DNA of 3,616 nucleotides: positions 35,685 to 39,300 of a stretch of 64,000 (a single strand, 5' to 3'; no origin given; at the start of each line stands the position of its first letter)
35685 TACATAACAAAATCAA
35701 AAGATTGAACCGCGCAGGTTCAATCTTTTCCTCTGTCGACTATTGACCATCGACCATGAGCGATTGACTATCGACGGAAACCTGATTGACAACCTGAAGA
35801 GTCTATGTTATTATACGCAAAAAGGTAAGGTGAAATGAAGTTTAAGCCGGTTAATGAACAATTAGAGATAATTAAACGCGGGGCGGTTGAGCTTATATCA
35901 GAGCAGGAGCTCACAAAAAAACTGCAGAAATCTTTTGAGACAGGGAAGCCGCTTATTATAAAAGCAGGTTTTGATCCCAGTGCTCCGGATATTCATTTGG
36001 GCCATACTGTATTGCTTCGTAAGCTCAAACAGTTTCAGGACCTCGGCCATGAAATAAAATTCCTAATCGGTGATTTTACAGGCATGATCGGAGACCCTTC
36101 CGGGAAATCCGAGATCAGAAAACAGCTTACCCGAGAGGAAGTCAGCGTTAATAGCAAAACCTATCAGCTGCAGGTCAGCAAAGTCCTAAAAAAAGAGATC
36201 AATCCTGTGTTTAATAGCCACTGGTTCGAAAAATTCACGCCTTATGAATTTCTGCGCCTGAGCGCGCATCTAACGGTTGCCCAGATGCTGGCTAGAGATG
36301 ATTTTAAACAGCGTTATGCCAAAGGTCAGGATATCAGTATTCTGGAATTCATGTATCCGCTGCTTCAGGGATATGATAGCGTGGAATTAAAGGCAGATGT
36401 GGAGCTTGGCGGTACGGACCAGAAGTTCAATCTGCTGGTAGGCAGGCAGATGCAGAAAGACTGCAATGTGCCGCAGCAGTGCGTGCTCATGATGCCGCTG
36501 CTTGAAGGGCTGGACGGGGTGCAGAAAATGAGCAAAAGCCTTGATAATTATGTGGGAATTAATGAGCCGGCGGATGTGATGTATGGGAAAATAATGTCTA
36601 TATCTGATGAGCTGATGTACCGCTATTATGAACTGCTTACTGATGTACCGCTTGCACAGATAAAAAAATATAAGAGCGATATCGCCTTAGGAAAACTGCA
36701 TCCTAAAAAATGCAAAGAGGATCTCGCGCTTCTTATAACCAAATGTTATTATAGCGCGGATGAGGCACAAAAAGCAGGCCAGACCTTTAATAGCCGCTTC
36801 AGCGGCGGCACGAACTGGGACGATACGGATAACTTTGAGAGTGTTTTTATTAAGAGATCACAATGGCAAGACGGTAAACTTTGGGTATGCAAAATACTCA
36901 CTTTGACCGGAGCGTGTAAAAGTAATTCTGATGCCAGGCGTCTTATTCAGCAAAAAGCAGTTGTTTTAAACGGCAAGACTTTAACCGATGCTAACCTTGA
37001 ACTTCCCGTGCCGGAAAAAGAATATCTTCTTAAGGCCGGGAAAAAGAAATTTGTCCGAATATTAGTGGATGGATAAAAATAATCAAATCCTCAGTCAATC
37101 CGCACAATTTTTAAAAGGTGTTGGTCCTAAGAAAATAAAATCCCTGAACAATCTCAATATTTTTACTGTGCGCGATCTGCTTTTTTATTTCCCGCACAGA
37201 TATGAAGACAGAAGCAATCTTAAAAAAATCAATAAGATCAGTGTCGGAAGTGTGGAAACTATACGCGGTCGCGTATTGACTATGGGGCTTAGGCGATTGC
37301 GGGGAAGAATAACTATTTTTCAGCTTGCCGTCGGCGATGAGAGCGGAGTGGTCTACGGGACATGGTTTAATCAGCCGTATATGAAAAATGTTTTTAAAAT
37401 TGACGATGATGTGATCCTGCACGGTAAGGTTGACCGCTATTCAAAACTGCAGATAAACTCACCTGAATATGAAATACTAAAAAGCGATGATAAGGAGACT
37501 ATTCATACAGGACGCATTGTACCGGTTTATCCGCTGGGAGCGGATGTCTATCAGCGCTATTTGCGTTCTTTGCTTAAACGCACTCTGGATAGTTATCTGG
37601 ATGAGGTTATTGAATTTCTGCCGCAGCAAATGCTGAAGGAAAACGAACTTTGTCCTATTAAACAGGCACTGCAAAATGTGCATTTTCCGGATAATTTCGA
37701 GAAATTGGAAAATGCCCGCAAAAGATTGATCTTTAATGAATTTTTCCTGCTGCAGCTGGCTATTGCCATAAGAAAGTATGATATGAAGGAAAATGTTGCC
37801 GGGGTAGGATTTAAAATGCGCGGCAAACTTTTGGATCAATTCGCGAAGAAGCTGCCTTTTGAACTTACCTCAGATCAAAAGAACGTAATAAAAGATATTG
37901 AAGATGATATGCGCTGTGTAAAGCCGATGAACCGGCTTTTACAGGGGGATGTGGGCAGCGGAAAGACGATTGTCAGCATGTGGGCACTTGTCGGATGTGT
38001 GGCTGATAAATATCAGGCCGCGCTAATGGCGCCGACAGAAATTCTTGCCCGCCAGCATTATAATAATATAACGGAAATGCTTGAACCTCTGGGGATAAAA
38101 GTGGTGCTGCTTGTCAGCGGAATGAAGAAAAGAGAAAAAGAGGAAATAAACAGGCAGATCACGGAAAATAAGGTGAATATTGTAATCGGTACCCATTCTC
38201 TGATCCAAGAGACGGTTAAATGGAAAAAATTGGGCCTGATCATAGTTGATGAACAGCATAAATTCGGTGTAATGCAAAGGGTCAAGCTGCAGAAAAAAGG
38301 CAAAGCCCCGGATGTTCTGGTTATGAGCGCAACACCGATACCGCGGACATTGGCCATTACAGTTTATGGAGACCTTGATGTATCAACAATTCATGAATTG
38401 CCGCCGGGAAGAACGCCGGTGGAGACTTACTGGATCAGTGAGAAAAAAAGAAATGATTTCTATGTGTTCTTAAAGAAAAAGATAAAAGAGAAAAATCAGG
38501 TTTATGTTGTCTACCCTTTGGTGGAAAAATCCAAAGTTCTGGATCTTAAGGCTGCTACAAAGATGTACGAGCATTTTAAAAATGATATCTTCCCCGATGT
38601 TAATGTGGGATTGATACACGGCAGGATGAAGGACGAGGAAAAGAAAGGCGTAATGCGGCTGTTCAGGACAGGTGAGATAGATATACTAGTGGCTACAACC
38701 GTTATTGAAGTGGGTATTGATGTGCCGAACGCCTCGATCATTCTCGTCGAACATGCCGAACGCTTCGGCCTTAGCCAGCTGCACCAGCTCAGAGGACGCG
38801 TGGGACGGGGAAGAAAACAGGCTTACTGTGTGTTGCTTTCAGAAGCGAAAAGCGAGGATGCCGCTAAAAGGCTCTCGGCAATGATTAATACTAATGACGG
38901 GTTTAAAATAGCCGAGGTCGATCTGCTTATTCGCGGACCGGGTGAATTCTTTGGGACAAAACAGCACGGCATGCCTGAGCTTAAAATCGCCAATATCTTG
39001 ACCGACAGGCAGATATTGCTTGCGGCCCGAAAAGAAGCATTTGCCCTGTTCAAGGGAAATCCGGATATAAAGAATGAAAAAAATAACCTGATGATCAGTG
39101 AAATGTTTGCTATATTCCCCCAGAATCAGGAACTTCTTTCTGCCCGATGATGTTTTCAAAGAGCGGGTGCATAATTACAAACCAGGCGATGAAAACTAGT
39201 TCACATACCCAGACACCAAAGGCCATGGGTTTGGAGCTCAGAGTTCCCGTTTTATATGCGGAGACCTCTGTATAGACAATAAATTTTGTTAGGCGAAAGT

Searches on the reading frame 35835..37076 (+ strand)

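Call 31: search_protein_families(library=pfam, max_evalue=0.001, proteins=[window:35835-37076:+])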
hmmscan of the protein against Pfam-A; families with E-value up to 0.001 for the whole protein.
window:35835-37076:+ (413 aa): 3 families
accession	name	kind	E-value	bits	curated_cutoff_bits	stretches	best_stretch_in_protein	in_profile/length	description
PF00579.31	tRNA-synt_1b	-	3.5e-76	256.8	21.1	1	37-322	3-291/292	tRNA synthetases class I (W and Y)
PF22421.1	SYY_C-terminal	-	2e-06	28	27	1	346-407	16-81/83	Tyrosine--tRNA ligase SYY-like C-terminal domain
PF01479.30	S4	-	4.2e-05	23.6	22.8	1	354-389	6-41/48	S4 domain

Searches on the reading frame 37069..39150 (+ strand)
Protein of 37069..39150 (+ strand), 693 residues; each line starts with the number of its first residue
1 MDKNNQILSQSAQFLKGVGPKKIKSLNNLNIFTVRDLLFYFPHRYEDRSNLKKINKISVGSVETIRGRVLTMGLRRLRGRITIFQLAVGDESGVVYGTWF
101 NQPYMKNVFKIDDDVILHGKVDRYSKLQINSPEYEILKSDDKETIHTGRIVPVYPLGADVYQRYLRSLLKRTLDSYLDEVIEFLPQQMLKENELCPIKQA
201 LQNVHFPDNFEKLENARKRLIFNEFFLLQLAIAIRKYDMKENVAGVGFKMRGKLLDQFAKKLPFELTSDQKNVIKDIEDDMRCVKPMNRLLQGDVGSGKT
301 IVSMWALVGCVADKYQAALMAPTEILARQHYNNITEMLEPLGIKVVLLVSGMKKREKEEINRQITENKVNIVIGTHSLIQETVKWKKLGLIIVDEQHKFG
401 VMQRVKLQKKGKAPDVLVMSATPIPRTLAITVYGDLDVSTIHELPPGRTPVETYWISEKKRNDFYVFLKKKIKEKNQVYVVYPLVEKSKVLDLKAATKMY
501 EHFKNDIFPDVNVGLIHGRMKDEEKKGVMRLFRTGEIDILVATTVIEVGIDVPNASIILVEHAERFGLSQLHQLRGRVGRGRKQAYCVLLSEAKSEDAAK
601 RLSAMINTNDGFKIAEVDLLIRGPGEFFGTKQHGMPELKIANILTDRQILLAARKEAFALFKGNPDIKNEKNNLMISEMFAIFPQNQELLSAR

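Call 31: search_protein_families(library=pfam, max_evalue=0.001, proteins=[window:37069-39150:+])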
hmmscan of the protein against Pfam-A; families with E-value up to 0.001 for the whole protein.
window:37069-39150:+ (693 aa): 8 families
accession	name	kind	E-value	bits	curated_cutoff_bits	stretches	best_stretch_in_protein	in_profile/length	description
PF17191.10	RecG_wedge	-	1.4e-30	106.5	23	1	13-173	3-159/162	RecG wedge domain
PF00270.35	DEAD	-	6e-27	94.9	26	1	267-427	1-163/167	DEAD/DEAH box helicase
PF00271.37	Helicase_C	-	2.3e-22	79.8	23.5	1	468-580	10-108/110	Helicase conserved C-terminal domain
PF19833.4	RecG_dom3_C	-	8.9e-16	58.2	26.8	1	608-679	1-73/87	ATP-dependent DNA helicase RecG, domain 3, C-terminal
PF04851.21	ResIII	-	1.1e-11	45.4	22.5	1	264-423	2-162/164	Type III restriction enzyme, res subunit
PF22590.2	Cas3-like_C_2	-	2.7e-07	31.3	27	1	494-582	13-105/106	CRISPR-associated nuclease/helicase Cas3, C-terminal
PF00176.29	SNF2-rel_dom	-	4.8e-07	29.6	24.9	1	285-428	16-168/290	SNF2-related domain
PF01336.31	tRNA_anti-codon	-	7.7e-06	26.2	27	1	64-137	2-75/75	OB-fold nucleic acid binding domain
